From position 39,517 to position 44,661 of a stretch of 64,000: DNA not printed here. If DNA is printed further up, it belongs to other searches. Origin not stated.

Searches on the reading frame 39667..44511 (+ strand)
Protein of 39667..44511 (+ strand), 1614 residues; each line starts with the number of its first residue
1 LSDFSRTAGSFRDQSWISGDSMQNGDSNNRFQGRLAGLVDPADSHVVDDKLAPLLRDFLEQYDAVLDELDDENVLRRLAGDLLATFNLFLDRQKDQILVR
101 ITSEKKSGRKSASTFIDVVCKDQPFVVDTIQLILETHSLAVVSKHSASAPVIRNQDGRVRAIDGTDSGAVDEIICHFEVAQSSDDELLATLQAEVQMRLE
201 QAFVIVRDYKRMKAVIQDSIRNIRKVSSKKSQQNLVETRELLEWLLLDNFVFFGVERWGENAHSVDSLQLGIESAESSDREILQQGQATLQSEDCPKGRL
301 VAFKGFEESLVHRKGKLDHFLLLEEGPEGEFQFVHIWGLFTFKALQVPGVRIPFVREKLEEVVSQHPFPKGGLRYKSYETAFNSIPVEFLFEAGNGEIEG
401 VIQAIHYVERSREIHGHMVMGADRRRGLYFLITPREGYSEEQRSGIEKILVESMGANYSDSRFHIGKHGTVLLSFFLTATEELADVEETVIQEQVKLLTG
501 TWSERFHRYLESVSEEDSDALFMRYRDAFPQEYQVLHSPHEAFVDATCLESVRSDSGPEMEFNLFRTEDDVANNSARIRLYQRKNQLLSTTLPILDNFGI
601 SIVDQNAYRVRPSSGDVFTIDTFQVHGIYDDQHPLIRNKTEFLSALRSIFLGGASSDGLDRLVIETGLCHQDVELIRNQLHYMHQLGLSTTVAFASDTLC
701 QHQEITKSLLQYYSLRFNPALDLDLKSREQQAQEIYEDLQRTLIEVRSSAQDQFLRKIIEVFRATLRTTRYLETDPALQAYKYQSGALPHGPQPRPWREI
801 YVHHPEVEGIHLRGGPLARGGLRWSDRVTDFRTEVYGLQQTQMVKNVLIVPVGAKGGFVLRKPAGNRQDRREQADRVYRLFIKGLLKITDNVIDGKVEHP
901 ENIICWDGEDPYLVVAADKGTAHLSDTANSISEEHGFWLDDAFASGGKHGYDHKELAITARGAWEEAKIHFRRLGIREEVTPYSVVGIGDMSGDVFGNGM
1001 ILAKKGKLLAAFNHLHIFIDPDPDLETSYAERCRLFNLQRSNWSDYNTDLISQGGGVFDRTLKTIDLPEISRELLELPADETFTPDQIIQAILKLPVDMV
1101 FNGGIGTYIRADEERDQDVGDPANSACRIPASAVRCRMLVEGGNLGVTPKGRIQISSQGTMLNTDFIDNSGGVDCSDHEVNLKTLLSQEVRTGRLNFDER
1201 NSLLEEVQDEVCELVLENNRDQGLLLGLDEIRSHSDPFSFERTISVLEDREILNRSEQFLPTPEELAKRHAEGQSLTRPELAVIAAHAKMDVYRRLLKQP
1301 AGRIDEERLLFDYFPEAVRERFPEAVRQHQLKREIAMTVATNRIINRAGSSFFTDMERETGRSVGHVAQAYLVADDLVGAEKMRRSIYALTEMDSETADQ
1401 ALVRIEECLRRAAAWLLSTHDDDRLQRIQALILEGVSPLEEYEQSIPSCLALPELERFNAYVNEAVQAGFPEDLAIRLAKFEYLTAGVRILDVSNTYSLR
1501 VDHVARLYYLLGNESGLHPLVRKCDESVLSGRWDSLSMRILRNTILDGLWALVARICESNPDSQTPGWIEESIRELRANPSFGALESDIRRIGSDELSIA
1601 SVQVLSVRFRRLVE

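Call 16: search_protein_families(library=pfam, proteins=[window:39667-44511:+], max_evalue=0.01)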
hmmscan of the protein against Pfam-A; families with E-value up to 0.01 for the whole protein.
window:39667-44511:+ (1614 aa): 9 families
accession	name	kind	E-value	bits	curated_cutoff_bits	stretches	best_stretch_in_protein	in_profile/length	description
PF05088.18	Bac_GDH_CD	-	3.7e-203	676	22.8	1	739-1226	2-494/497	Bacterial NAD-glutamate dehydrogenase, catalytic domain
PF21074.2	GDH_C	-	1.1e-58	199.4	26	1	1273-1566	1-299/339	Glutamate dehydrogenase, C-terminal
PF21075.3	GDH_ACT1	-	1.3e-15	57.9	23.7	1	75-194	19-143/144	Glutamate dehydrogenase, ACT1 domain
PF21078.2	GDH_HM3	-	2.8e-13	50.2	24.6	1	655-719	2-66/66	Glutamate dehydrogenase, helical motif 3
PF21077.3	GDH_ACT3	-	4.2e-11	42.9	22.2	1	560-626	2-68/80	Glutamate dehydrogenase, ACT3 domain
PF21079.2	GDH_HM2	-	2.9e-06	27.6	21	1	511-551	4-44/45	Glutamate dehydrogenase, helical motif 2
PF21076.3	GDH_ACT2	-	0.00012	23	22.8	1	432-502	18-89/90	Glutamate dehydrogenase, ACT2 domain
PF00208.27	ELFV_dehydrog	-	0.00014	22.1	23.4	1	1133-1183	134-184/241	Glutamate/Leucine/Phenylalanine/Valine dehydrogenase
PF21073.2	GDH_HM1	-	0.00089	19.6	21.2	1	352-405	1-54/60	Glutamate dehydrogenase, helical motif 1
